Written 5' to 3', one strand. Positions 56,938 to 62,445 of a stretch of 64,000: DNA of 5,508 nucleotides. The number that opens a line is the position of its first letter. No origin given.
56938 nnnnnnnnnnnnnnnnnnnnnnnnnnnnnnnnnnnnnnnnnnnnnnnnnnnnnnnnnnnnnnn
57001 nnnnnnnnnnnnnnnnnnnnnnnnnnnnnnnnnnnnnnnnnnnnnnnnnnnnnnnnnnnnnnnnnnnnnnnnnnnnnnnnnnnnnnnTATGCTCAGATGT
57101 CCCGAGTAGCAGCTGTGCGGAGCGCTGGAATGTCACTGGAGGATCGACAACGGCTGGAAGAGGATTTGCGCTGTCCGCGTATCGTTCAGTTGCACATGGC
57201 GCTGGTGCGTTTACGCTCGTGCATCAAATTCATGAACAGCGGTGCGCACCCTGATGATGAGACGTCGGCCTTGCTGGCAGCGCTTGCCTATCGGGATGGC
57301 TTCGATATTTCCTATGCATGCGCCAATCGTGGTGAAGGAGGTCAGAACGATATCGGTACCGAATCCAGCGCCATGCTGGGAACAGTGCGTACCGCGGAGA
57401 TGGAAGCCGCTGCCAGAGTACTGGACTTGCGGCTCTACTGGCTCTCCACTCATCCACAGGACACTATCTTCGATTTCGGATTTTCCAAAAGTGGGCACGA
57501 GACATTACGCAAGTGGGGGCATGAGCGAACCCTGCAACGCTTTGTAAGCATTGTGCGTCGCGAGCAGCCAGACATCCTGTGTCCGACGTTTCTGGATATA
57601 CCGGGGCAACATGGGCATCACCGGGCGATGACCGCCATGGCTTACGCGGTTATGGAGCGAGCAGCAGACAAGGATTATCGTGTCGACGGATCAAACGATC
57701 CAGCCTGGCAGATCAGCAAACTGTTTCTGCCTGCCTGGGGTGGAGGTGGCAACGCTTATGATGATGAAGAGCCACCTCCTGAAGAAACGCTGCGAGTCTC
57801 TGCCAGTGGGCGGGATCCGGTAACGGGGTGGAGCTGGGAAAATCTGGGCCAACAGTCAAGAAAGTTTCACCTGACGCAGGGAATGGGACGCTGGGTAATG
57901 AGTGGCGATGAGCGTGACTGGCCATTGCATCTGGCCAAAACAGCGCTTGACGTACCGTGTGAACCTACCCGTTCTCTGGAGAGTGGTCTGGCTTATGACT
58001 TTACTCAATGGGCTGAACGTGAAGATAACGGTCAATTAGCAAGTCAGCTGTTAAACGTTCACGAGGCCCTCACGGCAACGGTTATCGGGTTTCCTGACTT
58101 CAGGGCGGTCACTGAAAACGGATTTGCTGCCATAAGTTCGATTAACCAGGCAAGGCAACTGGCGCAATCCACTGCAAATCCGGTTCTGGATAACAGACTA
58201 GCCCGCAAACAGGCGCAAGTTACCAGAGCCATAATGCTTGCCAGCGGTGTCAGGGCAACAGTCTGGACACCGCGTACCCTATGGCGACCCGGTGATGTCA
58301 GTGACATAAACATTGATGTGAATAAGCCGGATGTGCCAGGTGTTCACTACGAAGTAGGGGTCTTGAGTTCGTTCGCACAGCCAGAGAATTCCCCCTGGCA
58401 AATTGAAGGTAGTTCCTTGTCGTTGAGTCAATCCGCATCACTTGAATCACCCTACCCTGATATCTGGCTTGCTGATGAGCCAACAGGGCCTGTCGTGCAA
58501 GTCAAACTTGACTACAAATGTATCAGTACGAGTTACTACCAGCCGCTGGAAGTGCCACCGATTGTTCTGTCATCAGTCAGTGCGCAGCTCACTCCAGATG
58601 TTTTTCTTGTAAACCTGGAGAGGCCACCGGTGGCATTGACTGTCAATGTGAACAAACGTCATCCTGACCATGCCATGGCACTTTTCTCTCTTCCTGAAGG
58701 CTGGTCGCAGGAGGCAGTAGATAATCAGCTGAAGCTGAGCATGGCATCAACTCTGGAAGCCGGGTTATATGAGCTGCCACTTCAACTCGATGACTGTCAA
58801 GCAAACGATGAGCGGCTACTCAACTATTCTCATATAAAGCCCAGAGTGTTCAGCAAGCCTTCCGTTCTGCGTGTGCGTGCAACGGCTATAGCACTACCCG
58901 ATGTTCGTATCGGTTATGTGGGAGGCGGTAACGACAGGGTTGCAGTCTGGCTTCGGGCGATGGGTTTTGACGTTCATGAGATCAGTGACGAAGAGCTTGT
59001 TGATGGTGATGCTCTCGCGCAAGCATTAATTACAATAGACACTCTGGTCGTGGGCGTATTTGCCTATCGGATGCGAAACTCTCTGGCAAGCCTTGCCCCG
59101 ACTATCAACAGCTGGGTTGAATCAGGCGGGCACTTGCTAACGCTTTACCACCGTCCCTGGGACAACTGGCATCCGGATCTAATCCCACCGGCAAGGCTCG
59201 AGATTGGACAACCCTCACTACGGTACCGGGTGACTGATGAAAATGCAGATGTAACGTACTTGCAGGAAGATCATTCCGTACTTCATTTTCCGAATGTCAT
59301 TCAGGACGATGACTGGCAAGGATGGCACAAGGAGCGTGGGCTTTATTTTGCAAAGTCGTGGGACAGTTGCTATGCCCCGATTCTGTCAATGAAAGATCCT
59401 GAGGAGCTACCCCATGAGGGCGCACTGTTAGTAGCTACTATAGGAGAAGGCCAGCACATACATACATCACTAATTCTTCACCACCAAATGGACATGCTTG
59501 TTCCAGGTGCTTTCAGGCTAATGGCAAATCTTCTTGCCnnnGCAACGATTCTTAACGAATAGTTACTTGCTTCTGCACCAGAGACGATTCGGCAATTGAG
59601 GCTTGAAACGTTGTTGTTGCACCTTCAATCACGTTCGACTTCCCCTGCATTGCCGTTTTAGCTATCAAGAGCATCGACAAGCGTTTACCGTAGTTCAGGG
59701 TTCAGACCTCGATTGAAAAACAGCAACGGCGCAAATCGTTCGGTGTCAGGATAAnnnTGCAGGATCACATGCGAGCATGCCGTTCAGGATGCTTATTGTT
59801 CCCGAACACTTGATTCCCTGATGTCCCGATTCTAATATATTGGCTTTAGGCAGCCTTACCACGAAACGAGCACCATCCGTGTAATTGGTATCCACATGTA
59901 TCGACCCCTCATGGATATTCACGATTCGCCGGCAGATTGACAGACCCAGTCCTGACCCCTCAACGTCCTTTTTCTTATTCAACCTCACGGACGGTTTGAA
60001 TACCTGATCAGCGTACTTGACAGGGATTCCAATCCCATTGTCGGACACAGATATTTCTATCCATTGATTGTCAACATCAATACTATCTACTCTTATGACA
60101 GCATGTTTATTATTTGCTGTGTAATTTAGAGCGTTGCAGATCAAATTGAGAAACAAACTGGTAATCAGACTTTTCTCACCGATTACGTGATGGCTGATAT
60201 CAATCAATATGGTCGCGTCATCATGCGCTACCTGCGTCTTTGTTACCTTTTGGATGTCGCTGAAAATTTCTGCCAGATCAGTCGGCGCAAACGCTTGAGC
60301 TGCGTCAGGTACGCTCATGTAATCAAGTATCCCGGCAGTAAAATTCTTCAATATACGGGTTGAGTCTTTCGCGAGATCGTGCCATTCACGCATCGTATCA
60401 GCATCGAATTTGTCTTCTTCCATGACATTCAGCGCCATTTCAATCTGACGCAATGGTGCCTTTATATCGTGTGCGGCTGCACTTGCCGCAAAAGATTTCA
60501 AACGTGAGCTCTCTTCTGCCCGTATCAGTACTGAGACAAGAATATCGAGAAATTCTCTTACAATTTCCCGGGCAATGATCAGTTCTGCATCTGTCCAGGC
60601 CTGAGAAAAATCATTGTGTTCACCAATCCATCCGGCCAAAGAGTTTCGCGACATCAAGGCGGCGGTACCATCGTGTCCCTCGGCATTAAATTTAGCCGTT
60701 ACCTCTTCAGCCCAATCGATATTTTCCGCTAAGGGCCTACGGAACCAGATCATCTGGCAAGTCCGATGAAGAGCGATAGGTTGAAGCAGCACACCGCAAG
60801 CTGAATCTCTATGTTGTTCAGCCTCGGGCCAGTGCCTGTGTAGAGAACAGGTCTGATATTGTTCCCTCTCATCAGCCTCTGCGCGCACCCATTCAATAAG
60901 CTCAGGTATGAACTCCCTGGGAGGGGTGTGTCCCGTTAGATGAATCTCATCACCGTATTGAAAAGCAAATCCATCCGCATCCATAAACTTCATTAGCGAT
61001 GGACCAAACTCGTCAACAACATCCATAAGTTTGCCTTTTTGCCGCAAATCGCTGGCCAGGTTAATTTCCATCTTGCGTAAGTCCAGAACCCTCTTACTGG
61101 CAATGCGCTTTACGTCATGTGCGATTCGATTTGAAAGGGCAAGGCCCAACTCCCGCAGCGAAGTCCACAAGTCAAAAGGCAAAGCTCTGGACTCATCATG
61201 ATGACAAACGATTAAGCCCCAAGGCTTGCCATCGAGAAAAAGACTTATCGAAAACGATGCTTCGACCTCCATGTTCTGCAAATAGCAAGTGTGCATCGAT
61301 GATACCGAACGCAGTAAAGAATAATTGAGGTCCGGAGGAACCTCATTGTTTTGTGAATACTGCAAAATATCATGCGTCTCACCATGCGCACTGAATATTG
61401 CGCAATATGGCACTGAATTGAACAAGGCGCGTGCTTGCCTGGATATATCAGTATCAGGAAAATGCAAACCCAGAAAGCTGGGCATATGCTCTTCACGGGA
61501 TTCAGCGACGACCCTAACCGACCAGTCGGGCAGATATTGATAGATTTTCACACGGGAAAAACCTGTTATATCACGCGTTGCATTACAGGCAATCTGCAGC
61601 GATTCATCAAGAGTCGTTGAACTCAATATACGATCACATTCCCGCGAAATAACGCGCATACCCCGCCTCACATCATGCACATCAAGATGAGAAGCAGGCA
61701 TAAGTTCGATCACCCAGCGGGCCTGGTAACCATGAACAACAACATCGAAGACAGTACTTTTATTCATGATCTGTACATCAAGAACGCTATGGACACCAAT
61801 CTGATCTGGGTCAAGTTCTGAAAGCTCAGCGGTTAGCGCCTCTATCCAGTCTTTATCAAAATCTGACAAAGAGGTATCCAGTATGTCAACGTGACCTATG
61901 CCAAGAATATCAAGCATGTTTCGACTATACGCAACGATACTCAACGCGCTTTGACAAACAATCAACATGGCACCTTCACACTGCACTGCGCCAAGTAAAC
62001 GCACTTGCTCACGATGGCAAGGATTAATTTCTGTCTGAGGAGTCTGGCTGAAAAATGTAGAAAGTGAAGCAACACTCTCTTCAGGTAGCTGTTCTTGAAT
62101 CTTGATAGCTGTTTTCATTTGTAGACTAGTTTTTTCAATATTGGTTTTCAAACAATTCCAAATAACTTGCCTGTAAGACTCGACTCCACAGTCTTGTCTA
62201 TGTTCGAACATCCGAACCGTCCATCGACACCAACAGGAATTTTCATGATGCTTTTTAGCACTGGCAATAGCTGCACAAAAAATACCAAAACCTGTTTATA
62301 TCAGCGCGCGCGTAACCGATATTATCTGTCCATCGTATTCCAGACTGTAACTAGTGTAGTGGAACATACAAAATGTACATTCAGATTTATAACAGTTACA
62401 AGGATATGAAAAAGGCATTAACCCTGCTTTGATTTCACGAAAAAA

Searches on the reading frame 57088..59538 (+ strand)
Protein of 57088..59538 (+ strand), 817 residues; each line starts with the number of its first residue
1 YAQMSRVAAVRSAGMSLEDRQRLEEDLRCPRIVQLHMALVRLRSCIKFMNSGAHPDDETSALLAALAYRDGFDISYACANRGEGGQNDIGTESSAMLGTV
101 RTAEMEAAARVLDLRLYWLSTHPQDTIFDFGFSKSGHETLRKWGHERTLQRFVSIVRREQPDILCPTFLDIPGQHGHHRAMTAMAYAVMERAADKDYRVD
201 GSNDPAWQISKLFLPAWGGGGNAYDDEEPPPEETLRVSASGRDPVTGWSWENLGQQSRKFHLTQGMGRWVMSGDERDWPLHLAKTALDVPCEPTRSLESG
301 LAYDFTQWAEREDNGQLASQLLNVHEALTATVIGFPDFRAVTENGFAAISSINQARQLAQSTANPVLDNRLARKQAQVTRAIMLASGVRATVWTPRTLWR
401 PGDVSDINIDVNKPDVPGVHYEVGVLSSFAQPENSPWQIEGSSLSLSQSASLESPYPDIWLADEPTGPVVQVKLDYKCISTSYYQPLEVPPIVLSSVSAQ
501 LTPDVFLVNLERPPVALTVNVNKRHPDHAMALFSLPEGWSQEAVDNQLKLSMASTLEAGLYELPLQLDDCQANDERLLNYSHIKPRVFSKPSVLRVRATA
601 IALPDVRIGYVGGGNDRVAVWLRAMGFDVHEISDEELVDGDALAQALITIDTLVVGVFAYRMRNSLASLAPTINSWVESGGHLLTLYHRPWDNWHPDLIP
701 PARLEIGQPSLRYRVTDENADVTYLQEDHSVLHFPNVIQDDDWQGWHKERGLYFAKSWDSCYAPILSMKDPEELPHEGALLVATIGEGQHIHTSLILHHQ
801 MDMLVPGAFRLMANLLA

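Call 71: search_protein_families(library=pfam, proteins=[window:57088-59538:+], max_evalue=0.00001)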
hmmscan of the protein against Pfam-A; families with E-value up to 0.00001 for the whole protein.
window:57088-59538:+ (817 aa): 1 family
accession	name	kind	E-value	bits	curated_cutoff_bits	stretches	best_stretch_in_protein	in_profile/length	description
PF02585.22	PIG-L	-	7.4e-17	62.5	28.2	1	52-187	4-127/129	GlcNAc-PI de-N-acetylase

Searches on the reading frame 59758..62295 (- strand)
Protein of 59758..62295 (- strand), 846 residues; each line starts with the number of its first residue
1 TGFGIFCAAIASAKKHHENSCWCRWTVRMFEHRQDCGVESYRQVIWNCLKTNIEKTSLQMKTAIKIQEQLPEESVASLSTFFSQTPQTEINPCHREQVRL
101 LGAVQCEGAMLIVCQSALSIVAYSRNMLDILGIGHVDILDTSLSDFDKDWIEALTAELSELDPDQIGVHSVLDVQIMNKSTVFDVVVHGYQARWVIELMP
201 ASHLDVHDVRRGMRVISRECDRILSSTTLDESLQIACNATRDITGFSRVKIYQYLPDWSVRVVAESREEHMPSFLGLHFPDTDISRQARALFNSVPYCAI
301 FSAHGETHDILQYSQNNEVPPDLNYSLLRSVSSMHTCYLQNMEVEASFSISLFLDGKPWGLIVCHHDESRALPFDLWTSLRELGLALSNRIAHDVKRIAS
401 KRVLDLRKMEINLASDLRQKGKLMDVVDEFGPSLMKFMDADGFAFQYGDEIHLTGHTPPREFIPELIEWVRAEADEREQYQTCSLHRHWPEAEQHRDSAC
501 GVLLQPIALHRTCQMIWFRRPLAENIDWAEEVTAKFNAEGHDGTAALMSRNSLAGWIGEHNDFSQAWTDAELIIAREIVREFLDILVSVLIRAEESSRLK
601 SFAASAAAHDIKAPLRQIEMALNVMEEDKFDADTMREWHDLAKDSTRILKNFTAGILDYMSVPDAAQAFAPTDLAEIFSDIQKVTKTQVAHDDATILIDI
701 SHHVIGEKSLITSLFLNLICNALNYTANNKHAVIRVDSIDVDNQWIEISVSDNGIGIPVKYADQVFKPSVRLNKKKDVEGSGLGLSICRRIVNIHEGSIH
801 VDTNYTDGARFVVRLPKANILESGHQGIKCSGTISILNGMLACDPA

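Call 71: search_protein_families(library=pfam, proteins=[window:59758-62295:-], max_evalue=0.00001)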
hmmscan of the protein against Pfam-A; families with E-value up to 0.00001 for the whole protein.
window:59758-62295:- (846 aa): 4 families
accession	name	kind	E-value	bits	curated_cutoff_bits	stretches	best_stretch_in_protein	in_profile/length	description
PF00360.26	PHY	-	2.6e-36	125.1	27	1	407-586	2-178/183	Phytochrome region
PF02518.31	HATPase_c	-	3.8e-23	82.5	26.4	1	710-818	5-110/111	Histidine kinase-, DNA gyrase B-, and HSP90-like ATPase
PF08446.17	PAS_2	-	1.2e-10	42.5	21.4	1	93-200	1-106/107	PAS fold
PF01590.32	GAF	-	8.3e-08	33.3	22.4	1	229-375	2-115/133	GAF domain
